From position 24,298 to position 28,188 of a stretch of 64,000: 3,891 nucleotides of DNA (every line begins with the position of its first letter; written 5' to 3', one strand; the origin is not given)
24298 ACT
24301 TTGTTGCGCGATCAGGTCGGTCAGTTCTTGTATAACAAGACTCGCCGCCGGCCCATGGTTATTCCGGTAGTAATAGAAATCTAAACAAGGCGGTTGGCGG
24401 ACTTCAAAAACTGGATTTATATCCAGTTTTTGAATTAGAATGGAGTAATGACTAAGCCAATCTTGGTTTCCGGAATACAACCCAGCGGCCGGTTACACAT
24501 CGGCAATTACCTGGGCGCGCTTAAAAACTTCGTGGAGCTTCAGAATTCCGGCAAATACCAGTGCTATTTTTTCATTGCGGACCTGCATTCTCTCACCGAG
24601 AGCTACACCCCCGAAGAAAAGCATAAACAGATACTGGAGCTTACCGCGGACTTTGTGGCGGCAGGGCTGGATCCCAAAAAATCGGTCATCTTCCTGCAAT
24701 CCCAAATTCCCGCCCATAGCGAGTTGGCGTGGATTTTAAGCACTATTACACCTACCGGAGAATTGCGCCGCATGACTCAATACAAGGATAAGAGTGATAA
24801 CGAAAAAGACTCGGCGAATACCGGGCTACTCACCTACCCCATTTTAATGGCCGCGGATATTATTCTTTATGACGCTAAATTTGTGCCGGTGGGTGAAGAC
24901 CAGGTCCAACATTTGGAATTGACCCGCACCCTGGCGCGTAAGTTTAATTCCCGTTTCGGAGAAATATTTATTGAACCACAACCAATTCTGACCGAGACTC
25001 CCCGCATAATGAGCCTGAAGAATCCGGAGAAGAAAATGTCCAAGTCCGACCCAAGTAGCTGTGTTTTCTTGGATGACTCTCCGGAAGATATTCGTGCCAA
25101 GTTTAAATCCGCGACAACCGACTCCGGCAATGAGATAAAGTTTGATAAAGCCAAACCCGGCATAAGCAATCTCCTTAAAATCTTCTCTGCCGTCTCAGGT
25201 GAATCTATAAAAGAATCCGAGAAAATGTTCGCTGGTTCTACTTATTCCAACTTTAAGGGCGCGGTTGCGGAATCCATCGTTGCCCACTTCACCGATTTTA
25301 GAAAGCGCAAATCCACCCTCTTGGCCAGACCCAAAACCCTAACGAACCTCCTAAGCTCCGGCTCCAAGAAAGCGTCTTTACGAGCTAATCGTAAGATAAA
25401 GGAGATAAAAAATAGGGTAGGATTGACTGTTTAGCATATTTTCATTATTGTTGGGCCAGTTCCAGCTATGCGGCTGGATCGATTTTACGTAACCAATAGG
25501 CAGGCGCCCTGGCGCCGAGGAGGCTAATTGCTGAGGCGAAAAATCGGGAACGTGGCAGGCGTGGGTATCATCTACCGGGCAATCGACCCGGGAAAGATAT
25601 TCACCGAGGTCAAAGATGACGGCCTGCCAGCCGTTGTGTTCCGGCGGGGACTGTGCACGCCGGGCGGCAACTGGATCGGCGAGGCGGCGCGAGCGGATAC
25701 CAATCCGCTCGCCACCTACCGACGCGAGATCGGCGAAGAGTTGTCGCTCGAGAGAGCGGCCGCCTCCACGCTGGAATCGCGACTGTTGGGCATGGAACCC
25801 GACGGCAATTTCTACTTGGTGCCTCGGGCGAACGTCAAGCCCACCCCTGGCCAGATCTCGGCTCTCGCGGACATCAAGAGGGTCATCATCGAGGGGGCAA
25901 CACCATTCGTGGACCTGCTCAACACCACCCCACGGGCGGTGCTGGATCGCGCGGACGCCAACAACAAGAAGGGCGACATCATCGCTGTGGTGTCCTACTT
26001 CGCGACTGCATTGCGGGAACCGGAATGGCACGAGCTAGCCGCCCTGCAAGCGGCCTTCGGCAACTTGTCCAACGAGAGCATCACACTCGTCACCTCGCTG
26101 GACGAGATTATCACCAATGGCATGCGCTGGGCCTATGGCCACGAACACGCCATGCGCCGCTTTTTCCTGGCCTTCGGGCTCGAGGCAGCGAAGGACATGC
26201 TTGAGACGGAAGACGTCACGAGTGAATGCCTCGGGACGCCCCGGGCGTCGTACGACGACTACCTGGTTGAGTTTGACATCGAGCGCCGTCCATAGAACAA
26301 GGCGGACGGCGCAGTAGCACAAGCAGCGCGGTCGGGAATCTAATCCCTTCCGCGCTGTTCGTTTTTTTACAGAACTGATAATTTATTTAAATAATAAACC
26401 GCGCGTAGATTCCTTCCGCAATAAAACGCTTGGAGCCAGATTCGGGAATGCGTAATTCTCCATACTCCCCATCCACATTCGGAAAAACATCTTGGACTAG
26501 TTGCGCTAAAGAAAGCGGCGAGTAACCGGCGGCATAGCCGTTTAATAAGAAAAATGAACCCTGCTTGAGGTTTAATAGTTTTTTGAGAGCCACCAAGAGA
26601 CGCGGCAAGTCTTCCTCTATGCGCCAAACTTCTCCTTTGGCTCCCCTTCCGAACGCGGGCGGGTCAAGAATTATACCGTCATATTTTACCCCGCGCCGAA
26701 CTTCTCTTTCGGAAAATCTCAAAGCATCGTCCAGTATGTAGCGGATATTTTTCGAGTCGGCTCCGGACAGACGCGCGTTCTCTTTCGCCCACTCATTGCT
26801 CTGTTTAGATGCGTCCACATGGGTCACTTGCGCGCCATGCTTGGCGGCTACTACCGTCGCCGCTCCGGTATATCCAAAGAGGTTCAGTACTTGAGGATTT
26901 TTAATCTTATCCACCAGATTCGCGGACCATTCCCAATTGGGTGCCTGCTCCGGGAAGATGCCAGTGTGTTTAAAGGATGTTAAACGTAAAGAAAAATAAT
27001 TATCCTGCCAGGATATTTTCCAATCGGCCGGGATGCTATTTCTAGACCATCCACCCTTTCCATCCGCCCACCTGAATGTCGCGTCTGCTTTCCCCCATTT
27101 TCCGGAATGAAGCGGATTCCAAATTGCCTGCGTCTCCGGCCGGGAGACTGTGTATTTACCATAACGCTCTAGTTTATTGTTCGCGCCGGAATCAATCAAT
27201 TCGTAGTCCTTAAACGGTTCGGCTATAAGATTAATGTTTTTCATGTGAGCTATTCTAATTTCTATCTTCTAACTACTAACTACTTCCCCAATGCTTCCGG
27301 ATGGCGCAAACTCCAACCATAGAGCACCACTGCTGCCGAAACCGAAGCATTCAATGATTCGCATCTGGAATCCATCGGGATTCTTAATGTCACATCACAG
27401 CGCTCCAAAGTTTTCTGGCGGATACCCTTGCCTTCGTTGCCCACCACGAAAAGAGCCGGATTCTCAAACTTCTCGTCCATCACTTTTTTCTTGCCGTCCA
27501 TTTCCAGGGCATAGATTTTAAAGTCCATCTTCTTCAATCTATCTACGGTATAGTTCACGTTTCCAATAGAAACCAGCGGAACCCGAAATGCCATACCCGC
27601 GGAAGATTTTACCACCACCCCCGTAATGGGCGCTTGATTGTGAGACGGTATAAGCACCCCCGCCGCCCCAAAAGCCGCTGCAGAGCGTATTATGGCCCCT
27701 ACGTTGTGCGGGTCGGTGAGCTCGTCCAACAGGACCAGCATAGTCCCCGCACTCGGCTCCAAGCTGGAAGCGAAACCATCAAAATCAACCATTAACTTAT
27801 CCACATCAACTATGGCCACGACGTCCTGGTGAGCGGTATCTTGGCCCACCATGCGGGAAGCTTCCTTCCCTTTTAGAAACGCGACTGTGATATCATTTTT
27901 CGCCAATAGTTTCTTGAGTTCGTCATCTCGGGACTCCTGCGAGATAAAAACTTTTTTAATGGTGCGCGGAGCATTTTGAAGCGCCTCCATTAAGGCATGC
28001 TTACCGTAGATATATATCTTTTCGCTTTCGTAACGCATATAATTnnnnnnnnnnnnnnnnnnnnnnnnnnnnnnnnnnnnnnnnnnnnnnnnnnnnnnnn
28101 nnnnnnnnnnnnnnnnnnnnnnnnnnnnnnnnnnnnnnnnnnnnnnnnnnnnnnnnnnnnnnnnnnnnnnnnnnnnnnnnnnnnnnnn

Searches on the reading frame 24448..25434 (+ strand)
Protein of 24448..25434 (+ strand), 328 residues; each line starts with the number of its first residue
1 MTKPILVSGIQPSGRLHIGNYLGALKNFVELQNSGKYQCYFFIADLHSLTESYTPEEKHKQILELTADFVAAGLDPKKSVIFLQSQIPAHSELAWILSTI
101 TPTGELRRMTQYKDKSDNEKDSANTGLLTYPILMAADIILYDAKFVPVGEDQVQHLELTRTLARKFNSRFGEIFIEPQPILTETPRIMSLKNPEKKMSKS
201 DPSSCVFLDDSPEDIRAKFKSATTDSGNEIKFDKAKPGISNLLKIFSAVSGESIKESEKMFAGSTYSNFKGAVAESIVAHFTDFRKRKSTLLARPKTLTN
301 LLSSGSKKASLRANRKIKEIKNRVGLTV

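Call 10: search_protein_families(library=pfam, proteins=[window:24448-25434:+], max_evalue=0.0001)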
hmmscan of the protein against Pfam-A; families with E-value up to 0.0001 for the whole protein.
window:24448-25434:+ (328 aa): 1 family
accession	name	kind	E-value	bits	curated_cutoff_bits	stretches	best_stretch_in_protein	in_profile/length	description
PF00579.31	tRNA-synt_1b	-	6.6e-75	252.6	21.1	1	4-281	6-291/292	tRNA synthetases class I (W and Y)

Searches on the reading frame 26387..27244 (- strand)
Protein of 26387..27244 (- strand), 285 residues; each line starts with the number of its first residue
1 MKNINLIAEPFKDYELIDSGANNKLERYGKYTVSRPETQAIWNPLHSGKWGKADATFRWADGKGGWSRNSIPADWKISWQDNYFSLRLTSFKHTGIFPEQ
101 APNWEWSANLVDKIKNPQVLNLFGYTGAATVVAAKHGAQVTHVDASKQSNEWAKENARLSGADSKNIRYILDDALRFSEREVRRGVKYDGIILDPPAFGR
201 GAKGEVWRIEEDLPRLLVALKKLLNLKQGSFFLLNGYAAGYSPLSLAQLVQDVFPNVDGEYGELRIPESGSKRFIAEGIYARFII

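Call 10: search_protein_families(library=pfam, proteins=[window:26387-27244:-], max_evalue=0.0001)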
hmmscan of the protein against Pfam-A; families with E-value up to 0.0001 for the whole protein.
window:26387-27244:- (285 aa): 2 families
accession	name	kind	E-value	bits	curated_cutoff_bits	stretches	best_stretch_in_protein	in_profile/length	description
PF10672.15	Methyltrans_SAM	-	3e-13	50.1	27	1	68-222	79-233/286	S-adenosylmethionine-dependent methyltransferase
PF03602.21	Cons_hypoth95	-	2.5e-06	27.7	24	1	112-196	38-122/182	Conserved hypothetical protein 95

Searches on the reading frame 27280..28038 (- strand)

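Call 10: search_protein_families(library=pfam, proteins=[window:27280-28038:-], max_evalue=0.0001)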
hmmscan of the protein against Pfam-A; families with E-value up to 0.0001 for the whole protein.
window:27280-28038:- (252 aa): 2 families
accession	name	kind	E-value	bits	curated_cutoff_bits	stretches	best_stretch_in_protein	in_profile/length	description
PF00588.24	SpoU_methylase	-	2.9e-39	134.8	29.7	1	100-240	2-142/142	SpoU rRNA Methylase family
PF08032.17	SpoU_sub_bind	-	7.5e-14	52.3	22.8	1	9-78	1-71/76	RNA 2'-O ribose methyltransferase substrate binding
